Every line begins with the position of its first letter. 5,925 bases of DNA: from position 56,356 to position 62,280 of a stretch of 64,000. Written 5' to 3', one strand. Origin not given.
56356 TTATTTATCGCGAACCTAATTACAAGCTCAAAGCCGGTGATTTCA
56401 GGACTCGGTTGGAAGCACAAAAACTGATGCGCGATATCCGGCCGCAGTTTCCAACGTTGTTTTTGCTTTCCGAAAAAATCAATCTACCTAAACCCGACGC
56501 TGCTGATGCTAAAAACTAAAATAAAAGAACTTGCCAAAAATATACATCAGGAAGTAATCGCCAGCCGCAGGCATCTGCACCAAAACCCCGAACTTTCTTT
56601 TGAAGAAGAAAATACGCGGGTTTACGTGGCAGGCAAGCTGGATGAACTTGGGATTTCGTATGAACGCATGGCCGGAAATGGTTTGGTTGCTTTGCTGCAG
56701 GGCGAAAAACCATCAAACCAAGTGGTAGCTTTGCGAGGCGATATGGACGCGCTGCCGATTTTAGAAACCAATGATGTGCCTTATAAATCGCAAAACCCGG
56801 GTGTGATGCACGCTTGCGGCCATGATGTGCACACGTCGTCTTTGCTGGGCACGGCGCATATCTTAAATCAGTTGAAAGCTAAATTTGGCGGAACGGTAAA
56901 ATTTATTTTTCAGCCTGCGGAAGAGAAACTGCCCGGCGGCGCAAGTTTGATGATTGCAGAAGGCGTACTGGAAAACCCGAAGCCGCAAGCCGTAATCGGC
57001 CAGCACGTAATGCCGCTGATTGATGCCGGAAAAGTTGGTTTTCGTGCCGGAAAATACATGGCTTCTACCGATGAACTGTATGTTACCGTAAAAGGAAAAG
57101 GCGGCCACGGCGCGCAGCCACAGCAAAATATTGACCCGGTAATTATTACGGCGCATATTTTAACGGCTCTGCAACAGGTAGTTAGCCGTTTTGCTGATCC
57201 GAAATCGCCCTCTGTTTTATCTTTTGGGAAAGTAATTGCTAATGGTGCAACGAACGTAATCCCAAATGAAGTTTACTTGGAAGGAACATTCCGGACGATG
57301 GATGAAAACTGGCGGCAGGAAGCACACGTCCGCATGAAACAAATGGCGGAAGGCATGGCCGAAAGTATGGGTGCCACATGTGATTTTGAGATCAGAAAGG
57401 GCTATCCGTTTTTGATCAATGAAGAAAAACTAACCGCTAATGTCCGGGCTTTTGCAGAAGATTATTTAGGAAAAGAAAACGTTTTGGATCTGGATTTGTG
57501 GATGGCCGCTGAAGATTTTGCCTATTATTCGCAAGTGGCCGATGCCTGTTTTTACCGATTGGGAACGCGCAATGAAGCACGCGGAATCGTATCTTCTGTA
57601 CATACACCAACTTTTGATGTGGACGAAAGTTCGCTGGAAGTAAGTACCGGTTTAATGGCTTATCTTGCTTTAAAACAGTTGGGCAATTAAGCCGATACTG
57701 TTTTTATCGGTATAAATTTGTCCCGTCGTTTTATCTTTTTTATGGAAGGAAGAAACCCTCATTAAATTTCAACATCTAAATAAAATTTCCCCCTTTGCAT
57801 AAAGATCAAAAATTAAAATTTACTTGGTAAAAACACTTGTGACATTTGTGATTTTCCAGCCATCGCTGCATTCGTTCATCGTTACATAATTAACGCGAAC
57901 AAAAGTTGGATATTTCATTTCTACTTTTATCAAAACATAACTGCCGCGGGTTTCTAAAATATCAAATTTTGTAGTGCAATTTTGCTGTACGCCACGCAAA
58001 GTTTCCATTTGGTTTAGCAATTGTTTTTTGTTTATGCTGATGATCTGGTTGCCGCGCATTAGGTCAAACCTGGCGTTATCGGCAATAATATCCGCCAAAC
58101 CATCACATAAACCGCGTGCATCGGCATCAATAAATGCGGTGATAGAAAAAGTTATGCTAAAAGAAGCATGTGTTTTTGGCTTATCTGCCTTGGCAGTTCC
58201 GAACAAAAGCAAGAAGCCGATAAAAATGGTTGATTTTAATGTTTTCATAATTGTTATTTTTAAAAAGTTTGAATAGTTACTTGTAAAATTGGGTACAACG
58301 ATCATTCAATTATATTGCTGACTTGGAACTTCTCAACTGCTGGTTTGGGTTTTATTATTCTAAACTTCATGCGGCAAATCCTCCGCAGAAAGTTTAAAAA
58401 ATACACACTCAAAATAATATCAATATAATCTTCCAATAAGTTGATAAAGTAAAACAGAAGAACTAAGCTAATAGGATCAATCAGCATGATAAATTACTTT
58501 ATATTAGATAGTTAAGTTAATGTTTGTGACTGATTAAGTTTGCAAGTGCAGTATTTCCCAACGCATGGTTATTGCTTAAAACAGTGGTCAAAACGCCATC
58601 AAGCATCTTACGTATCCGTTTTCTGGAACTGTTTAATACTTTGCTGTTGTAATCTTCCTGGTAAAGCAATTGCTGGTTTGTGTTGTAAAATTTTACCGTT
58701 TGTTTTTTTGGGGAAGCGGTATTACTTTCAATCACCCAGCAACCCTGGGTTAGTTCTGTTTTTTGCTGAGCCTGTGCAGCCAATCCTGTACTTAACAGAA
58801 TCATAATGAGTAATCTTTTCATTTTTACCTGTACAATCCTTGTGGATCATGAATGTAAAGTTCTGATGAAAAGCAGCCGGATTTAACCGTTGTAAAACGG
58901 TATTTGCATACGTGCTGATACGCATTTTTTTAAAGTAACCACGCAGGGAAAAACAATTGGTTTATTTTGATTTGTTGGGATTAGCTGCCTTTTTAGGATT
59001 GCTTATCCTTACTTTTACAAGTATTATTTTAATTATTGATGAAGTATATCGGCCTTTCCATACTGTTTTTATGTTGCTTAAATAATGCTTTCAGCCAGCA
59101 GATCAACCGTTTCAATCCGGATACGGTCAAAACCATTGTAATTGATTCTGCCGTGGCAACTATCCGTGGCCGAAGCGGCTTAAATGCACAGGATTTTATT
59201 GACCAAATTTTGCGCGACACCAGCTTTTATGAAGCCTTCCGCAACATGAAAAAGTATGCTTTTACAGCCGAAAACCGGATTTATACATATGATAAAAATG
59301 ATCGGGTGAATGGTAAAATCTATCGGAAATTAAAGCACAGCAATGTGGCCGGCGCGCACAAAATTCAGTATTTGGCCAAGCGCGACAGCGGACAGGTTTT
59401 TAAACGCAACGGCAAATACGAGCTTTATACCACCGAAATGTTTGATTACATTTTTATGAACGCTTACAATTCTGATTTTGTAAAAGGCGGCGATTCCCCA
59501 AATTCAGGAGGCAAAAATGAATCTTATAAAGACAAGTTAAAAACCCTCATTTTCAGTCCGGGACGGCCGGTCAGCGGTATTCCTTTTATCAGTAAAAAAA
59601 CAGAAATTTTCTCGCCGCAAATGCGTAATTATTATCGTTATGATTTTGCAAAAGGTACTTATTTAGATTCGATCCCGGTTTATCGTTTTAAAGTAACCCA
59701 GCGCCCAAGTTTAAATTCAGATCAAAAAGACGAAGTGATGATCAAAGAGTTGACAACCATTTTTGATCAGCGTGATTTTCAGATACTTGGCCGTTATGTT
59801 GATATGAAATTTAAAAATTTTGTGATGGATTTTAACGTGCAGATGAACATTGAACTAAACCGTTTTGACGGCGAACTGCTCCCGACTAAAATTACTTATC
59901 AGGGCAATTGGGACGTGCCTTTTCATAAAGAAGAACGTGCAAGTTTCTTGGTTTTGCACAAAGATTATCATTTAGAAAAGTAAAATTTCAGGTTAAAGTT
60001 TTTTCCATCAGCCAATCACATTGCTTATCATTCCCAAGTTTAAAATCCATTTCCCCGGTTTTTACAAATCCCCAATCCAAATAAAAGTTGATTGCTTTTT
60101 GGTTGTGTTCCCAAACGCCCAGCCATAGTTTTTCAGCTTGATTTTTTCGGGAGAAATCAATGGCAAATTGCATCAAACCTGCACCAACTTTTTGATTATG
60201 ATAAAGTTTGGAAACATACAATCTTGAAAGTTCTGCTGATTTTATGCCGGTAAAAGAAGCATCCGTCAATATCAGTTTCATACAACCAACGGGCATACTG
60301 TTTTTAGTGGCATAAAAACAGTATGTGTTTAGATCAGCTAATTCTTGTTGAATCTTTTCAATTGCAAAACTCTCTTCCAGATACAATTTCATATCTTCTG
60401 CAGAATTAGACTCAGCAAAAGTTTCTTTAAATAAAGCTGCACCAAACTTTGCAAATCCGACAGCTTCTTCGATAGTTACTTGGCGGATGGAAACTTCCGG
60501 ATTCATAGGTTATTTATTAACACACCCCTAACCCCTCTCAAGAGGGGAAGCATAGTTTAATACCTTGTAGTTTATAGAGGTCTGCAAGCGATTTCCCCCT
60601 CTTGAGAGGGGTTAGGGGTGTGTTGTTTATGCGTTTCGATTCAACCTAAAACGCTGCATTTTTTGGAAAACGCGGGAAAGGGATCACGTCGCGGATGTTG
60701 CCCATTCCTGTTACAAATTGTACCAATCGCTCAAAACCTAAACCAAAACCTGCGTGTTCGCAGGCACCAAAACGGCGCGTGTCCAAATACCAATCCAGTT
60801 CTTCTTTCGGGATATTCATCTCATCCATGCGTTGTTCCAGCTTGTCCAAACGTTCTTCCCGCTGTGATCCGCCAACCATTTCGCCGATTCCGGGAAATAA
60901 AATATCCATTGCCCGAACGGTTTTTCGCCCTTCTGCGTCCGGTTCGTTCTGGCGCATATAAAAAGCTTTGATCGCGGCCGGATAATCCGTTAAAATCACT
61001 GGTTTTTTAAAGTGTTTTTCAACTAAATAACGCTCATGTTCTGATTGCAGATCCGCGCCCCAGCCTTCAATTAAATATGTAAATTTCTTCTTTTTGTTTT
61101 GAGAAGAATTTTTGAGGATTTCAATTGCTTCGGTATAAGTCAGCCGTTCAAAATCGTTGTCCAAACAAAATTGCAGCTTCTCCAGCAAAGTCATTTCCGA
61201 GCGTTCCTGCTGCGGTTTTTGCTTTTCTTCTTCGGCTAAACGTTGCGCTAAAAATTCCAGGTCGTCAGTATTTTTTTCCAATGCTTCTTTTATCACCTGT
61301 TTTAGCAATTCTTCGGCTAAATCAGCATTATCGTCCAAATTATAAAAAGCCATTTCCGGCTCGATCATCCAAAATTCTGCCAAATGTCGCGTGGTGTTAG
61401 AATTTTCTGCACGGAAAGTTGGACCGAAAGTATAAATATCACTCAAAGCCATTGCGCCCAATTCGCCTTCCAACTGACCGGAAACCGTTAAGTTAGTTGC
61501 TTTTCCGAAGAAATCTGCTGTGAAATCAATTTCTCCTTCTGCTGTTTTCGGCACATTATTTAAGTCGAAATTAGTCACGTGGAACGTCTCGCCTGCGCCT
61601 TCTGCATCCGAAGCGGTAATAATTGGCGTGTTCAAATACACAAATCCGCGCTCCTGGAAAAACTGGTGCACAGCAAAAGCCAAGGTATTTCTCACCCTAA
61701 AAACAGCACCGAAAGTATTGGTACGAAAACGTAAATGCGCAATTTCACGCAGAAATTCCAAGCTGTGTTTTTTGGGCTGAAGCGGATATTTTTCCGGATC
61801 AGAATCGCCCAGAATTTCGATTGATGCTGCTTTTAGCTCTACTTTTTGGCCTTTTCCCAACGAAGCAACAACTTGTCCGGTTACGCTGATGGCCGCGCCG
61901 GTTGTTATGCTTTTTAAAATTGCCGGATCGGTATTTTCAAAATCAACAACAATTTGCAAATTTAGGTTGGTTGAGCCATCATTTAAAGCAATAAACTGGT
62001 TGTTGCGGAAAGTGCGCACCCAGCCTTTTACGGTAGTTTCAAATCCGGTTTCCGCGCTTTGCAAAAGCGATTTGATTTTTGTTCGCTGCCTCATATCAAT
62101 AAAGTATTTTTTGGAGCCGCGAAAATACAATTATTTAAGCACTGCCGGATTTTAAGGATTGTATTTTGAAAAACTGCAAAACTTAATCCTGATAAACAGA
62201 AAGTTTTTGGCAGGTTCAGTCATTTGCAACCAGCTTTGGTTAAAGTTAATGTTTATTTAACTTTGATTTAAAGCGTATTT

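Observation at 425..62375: Hyper-abundant 12-mer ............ (sister form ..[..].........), more than 1 copy per kb in both coding and non-coding DNA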

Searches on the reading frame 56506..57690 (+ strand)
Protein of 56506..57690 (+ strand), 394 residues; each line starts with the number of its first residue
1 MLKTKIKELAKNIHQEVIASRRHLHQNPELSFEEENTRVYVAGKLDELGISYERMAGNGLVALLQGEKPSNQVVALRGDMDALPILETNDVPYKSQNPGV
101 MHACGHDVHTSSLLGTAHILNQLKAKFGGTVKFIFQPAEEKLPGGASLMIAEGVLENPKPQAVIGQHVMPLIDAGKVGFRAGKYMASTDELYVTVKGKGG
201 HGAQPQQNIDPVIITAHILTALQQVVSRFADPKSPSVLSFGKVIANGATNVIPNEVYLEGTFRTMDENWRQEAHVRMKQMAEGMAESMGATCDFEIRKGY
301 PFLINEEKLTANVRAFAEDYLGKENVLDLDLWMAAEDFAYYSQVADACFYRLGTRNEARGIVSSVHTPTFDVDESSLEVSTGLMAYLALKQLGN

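Call 42: search_protein_families(library=pfam, proteins=[window:56506-57690:+], max_evalue=0.01)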
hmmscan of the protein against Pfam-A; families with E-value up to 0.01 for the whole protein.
window:56506-57690:+ (394 aa): 2 families
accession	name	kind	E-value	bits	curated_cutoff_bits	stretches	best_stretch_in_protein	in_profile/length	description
PF01546.33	Peptidase_M20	-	1.5e-42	146.3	24.6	1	75-389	1-205/206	Peptidase family M20/M25/M40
PF07687.19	M20_dimer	-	4.7e-08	33.4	21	1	192-280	10-98/107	Peptidase dimerisation domain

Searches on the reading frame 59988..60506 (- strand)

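Call 11: search_protein_families(library=pfam, proteins=[window:59988-60506:-])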
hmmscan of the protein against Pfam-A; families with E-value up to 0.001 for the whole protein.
window:59988-60506:- (172 aa): 4 families
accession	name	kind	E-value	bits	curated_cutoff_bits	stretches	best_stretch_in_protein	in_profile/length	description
PF00583.31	Acetyltransf_1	-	4.7e-14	53.1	20.7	1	41-147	15-116/116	Acetyltransferase (GNAT) family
PF13508.13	Acetyltransf_7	-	1.3e-10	42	27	1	62-148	4-83/84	Acetyltransferase (GNAT) domain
PF13673.13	Acetyltransf_10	-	4.1e-10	40.2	23.6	1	44-154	14-114/128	Acetyltransferase (GNAT) domain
PF21926.2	FeeM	-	0.00041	20.6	27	0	58-153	31-142/158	N-acyl amino acid synthase FeeM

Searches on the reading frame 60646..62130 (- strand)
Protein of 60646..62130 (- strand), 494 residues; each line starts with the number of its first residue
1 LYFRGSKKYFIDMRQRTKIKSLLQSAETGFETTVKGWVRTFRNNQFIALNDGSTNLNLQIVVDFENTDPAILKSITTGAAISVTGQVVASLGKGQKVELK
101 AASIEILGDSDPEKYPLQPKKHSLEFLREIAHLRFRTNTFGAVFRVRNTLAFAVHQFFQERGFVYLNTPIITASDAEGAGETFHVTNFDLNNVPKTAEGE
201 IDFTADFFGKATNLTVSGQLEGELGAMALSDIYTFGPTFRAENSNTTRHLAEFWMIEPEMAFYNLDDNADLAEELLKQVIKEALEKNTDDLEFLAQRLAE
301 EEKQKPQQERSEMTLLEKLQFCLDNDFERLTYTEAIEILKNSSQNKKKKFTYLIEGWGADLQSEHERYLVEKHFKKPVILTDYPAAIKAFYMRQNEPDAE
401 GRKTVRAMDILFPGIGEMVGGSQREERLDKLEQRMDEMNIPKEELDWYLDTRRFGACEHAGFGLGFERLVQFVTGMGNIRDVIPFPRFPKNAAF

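Call 10: search_protein_families(library=pfam, proteins=[window:60646-62130:-])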
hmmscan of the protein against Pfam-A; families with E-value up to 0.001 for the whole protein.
window:60646-62130:- (494 aa): 2 families
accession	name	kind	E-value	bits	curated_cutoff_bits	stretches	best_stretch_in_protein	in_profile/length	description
PF00152.25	tRNA-synt_2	-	8.4e-66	222.6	25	1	129-487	7-306/308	tRNA synthetases class II (D, K and N)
PF01336.31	tRNA_anti-codon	-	5.2e-09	36.4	27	1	33-107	2-75/75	OB-fold nucleic acid binding domain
